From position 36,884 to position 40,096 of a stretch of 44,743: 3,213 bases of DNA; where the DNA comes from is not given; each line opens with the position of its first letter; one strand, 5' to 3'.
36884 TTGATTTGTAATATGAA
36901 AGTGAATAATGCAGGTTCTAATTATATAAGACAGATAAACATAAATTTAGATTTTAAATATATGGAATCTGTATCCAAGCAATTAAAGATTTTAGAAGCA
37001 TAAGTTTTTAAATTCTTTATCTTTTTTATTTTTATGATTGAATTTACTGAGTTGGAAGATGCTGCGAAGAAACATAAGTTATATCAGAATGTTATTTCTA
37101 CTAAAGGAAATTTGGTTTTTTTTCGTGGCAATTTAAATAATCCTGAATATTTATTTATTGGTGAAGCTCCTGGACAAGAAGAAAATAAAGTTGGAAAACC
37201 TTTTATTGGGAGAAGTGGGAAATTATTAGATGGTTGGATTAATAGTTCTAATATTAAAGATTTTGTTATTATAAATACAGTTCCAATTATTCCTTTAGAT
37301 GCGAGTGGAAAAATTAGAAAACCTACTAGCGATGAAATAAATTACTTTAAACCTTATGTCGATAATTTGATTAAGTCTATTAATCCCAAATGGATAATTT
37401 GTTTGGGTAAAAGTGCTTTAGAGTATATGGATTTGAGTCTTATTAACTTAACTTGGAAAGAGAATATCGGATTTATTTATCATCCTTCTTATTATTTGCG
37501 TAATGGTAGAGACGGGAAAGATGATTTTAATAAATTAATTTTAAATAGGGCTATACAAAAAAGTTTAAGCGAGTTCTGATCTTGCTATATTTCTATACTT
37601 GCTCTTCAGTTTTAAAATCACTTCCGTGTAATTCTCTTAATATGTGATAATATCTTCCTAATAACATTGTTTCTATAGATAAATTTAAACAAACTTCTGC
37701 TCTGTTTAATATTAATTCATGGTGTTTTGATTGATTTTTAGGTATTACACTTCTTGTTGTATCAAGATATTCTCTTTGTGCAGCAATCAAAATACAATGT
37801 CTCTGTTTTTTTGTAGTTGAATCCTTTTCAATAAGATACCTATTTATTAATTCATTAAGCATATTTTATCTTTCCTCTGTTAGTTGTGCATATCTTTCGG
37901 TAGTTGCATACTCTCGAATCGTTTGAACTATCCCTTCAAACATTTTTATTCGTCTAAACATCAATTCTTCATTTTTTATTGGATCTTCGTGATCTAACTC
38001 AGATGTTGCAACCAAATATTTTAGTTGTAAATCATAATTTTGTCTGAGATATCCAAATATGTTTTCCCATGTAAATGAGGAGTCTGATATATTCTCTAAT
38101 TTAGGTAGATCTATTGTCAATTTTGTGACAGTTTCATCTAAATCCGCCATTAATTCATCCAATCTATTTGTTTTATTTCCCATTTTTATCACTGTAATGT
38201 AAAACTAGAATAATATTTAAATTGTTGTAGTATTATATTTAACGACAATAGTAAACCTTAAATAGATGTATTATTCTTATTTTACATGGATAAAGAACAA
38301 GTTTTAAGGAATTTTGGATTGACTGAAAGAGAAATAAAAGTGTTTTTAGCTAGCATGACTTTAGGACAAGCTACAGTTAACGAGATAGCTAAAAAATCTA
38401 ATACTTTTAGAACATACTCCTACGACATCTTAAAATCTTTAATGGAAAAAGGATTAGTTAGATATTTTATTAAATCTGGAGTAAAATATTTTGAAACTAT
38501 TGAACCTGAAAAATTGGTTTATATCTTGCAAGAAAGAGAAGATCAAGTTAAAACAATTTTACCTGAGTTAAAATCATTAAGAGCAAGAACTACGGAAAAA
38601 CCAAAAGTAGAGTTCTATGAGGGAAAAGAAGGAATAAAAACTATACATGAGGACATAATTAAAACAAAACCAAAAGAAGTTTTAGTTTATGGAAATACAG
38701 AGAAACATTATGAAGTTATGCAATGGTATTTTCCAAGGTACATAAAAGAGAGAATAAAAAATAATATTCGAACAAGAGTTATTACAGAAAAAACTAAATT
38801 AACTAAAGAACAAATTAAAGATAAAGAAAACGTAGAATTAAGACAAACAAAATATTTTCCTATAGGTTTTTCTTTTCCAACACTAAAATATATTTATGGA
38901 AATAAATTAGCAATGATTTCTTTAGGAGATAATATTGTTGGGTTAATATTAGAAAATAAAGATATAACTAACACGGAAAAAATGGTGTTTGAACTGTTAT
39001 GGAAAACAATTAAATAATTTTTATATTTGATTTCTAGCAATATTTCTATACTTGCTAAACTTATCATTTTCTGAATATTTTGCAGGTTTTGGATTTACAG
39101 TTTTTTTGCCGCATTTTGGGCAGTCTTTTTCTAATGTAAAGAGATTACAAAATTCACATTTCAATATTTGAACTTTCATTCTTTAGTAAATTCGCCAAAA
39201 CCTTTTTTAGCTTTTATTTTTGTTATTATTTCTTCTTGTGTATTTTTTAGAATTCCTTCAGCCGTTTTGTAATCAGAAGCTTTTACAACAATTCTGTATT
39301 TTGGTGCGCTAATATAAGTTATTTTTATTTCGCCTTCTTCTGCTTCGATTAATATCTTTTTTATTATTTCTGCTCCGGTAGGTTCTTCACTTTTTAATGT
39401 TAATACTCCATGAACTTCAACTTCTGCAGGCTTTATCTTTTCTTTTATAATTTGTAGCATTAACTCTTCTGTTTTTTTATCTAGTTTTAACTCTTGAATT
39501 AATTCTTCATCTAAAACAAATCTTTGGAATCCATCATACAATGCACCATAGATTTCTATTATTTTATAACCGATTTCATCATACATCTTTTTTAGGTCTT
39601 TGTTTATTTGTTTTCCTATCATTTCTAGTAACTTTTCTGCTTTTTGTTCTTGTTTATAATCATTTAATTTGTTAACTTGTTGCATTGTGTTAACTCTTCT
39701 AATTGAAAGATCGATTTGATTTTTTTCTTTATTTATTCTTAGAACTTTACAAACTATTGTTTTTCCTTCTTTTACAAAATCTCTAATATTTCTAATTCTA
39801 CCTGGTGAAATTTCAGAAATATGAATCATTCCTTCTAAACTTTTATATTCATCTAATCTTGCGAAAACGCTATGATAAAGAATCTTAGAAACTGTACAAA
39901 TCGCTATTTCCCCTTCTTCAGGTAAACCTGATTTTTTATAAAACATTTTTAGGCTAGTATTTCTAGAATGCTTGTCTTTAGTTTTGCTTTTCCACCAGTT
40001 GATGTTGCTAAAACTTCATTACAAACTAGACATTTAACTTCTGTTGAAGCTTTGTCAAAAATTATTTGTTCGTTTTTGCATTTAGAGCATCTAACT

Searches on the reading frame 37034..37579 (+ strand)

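Call 52: search_protein_families(library=pfam, proteins=[window:37034-37579:+], max_evalue=0.001)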
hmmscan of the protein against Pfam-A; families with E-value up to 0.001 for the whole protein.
window:37034-37579:+ (181 aa): 1 family
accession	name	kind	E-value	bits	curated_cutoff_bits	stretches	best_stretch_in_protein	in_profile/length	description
PF03167.25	UDG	-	1.1e-24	87.6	24.3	1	32-167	4-135/141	Uracil DNA glycosylase superfamily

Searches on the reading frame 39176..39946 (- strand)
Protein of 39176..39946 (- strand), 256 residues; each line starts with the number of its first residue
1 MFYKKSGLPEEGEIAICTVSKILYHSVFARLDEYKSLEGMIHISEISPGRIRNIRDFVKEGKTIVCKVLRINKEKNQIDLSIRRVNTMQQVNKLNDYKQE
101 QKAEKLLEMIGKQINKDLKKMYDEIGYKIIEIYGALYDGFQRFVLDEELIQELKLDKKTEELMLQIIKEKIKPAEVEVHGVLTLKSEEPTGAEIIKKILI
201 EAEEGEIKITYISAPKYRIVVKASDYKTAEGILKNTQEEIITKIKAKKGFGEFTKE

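Call 52: search_protein_families(library=pfam, proteins=[window:39176-39946:-], max_evalue=0.001)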
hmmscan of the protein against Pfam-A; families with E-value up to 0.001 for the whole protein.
window:39176-39946:- (256 aa): 2 families
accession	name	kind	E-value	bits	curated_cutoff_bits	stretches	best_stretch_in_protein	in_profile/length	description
PF07541.17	EIF_2_alpha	-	2.1e-24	86.1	22.8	1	121-226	1-114/114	Eukaryotic translation initiation factor 2 alpha subunit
PF00575.29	S1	-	6.2e-10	39.8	22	1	9-83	2-74/74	S1 RNA binding domain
